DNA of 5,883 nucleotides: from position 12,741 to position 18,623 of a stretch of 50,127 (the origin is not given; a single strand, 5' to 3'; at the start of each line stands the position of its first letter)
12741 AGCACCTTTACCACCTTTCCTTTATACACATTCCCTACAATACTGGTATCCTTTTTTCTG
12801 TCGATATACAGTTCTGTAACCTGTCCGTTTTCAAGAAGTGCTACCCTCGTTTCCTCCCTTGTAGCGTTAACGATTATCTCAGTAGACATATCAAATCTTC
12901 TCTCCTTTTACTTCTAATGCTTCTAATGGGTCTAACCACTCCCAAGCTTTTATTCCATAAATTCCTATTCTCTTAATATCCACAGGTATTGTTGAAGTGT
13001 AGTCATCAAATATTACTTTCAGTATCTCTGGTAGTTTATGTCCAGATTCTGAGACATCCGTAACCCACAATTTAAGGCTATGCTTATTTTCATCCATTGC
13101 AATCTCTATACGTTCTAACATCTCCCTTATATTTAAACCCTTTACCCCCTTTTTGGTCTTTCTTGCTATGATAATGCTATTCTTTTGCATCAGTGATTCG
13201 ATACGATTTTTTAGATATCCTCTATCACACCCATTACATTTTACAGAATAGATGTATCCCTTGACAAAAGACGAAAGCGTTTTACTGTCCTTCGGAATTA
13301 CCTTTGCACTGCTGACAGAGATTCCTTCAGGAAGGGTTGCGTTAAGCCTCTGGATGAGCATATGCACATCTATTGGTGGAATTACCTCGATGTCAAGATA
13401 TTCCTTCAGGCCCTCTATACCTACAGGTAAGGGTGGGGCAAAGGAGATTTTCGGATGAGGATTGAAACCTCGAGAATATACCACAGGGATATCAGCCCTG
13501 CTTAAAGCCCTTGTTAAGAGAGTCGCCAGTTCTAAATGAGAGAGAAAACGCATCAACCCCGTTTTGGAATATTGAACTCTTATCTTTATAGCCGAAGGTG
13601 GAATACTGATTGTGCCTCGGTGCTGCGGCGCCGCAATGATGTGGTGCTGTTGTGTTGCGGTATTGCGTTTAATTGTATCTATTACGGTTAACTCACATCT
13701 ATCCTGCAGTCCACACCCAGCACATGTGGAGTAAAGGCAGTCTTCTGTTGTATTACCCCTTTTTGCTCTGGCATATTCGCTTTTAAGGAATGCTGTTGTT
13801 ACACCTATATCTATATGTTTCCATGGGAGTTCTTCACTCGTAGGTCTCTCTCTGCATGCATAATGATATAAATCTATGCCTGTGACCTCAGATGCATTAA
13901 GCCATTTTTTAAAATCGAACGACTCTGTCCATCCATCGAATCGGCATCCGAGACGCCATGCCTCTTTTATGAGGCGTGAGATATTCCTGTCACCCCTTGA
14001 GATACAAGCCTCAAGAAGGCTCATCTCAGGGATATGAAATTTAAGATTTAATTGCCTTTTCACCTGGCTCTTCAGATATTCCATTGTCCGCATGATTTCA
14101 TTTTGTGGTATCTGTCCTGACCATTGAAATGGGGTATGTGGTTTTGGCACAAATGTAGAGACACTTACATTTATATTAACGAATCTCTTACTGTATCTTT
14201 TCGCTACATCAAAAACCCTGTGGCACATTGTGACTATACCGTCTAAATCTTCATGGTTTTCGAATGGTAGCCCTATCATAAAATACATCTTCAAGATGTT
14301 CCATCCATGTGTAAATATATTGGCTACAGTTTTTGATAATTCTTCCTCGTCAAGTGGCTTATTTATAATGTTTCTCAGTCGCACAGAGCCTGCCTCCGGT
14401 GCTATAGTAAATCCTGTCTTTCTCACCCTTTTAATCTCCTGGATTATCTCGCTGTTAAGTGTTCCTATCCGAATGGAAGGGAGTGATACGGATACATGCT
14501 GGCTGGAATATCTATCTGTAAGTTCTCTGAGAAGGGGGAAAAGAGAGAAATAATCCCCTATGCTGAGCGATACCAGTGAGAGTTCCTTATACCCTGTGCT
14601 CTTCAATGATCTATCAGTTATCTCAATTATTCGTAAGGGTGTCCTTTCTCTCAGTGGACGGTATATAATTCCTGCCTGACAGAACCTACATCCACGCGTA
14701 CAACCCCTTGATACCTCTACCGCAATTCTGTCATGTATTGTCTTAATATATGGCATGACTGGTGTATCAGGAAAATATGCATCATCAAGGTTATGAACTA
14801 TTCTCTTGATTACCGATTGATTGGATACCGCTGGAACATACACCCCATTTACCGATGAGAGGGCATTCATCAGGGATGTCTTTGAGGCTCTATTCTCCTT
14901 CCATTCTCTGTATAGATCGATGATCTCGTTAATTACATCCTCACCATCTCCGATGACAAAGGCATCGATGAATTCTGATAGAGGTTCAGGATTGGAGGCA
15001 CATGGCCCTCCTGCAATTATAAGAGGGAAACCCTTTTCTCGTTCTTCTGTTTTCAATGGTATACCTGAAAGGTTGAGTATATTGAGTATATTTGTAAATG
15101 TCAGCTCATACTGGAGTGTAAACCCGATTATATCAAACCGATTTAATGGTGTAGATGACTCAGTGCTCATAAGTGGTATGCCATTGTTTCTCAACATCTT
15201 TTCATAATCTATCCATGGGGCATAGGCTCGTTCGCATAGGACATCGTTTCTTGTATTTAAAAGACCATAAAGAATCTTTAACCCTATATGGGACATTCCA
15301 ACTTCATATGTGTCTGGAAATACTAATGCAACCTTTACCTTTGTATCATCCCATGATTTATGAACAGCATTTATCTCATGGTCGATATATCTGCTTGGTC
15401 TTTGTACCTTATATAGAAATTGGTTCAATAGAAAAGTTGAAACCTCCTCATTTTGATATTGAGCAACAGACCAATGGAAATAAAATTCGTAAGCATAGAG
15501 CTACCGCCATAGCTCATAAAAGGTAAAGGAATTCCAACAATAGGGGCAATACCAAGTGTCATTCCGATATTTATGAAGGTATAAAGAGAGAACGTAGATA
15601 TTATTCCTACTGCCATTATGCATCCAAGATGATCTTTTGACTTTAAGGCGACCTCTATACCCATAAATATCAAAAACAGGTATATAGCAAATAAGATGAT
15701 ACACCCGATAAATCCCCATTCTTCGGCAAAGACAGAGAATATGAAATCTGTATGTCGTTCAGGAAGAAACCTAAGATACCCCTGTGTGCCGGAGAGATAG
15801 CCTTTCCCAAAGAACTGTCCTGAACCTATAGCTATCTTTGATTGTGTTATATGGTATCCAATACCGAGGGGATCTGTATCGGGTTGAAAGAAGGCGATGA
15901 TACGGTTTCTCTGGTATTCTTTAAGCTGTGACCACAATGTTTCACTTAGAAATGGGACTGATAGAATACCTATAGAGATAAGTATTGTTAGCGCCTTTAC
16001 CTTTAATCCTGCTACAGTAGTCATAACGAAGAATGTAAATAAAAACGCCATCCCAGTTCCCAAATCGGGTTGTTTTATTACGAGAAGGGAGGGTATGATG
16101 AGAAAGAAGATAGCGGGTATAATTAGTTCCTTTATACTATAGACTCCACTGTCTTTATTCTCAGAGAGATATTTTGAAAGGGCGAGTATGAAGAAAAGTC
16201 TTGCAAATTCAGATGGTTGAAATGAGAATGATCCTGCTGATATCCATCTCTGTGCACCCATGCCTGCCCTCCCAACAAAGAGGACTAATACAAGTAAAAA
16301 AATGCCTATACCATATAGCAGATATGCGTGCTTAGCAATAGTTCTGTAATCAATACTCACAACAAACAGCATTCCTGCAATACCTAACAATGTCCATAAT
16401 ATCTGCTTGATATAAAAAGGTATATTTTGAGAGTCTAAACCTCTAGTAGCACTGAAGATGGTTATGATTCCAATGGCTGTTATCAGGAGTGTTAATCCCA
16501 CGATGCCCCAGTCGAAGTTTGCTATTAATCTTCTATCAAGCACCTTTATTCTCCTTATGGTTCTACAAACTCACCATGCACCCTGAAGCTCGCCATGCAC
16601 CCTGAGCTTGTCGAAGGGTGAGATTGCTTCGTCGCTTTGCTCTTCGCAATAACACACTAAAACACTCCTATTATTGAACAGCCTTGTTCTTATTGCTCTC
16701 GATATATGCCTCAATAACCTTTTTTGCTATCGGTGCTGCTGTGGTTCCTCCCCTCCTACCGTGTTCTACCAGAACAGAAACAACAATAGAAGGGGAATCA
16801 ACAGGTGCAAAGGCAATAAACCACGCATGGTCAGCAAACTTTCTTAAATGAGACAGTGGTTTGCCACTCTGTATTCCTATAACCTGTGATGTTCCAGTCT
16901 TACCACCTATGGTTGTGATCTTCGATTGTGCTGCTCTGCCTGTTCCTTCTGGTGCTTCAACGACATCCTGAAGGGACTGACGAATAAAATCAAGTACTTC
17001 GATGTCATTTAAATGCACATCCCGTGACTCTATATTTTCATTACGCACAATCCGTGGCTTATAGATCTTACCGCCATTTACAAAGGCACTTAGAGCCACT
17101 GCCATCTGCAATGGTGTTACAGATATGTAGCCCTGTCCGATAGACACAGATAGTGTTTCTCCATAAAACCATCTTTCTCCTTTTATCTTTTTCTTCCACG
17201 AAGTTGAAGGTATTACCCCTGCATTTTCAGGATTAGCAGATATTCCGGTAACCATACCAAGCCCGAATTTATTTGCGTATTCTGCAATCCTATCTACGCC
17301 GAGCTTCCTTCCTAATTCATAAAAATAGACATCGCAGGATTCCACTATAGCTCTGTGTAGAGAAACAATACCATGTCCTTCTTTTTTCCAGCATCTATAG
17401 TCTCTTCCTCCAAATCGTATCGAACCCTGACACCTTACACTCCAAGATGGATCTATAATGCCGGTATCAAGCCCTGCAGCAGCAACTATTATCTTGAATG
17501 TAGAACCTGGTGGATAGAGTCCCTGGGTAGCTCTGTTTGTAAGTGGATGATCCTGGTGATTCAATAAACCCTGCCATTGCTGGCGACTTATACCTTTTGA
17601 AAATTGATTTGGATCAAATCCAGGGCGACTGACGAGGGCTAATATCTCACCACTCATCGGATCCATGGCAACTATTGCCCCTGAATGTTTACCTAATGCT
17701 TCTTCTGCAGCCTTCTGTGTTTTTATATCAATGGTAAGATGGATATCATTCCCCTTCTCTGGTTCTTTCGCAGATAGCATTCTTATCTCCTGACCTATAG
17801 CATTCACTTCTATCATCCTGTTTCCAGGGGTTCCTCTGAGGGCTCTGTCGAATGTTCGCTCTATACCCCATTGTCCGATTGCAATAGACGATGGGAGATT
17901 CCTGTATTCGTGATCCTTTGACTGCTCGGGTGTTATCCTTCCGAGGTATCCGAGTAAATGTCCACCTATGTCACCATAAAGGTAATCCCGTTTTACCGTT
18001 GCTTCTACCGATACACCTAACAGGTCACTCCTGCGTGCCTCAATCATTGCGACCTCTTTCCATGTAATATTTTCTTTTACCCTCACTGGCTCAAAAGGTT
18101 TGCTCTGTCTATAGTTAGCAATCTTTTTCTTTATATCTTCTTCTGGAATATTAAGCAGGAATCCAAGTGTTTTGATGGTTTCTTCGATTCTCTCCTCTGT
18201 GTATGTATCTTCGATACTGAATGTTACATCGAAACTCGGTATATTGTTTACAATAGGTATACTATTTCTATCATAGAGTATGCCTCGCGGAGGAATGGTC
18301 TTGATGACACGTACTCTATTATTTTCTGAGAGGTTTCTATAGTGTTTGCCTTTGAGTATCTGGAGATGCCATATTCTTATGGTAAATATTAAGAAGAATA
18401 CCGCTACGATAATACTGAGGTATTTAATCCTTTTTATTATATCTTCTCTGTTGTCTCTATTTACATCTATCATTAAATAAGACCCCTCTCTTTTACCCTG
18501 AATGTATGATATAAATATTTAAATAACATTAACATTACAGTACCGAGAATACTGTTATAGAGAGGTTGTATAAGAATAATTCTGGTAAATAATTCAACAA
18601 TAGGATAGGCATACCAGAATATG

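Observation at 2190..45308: A dispersed 7-nt-periodic repeat family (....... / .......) sits inside conserved genes without breaking any reading frame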

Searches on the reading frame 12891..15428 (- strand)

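Call 49: search_protein_families(library=pfam, proteins=[window:12891-15428:-], max_evalue=0.00001)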
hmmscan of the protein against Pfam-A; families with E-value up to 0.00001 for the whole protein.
window:12891-15428:- (845 aa): 3 families
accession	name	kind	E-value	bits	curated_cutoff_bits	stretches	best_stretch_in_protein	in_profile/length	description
PF19864.5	Radical_SAM_N2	-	1.3e-63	213.4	29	1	49-199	1-151/151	Radical SAM proteins, N-terminal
PF10105.14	DUF2344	-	1.2e-50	172.2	23.8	1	615-790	1-167/176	Uncharacterized protein conserved in bacteria (DUF2344)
PF04055.27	Radical_SAM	-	2.4e-16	60.8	29.5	1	237-400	1-164/166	Radical SAM superfamily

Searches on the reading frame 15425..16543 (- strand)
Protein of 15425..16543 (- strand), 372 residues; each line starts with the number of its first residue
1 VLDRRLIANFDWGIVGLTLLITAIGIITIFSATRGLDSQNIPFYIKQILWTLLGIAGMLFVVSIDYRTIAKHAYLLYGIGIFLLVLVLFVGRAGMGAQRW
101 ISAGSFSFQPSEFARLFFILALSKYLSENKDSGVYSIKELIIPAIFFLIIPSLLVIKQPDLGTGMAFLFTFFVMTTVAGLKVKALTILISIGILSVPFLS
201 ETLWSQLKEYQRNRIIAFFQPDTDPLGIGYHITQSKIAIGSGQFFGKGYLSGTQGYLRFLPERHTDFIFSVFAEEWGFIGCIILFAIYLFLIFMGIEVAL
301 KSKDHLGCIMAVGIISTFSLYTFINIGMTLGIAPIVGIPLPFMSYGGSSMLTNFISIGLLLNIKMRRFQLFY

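Call 49: search_protein_families(library=pfam, proteins=[window:15425-16543:-], max_evalue=0.00001)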
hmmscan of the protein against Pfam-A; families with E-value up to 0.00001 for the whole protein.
window:15425-16543:- (372 aa): 1 family
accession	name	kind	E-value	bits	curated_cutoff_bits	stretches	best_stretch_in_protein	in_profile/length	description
PF01098.24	FTSW_RODA_SPOVE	-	1.3e-101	340.6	26.4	1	16-366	6-353/356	Cell cycle protein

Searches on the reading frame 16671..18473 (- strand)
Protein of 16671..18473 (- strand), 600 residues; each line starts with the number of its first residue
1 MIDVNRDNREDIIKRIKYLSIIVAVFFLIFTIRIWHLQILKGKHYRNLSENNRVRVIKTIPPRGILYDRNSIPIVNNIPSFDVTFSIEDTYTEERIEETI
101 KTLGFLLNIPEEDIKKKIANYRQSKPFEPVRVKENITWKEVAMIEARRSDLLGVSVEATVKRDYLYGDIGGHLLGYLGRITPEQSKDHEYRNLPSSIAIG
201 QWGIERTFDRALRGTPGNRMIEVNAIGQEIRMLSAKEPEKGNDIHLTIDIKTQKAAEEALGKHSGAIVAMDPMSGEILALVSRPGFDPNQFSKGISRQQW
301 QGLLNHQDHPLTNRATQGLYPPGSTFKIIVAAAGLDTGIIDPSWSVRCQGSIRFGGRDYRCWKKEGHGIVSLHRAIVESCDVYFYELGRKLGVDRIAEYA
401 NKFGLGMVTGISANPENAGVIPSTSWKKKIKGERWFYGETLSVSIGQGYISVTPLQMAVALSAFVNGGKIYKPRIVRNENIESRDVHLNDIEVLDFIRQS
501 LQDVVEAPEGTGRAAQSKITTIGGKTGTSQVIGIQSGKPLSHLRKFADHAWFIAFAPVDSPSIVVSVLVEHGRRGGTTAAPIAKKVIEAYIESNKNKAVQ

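Call 49: search_protein_families(library=pfam, proteins=[window:16671-18473:-], max_evalue=0.00001)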
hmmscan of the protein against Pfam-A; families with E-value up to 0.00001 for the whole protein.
window:16671-18473:- (600 aa): 2 families
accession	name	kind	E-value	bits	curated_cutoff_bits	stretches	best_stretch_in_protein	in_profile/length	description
PF00905.27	Transpeptidase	-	1.4e-69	235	22.1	1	265-588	1-299/299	Penicillin binding protein transpeptidase domain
PF03717.20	PBP_dimer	-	4.1e-38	132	24.4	1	60-231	3-177/180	Penicillin-binding Protein dimerisation domain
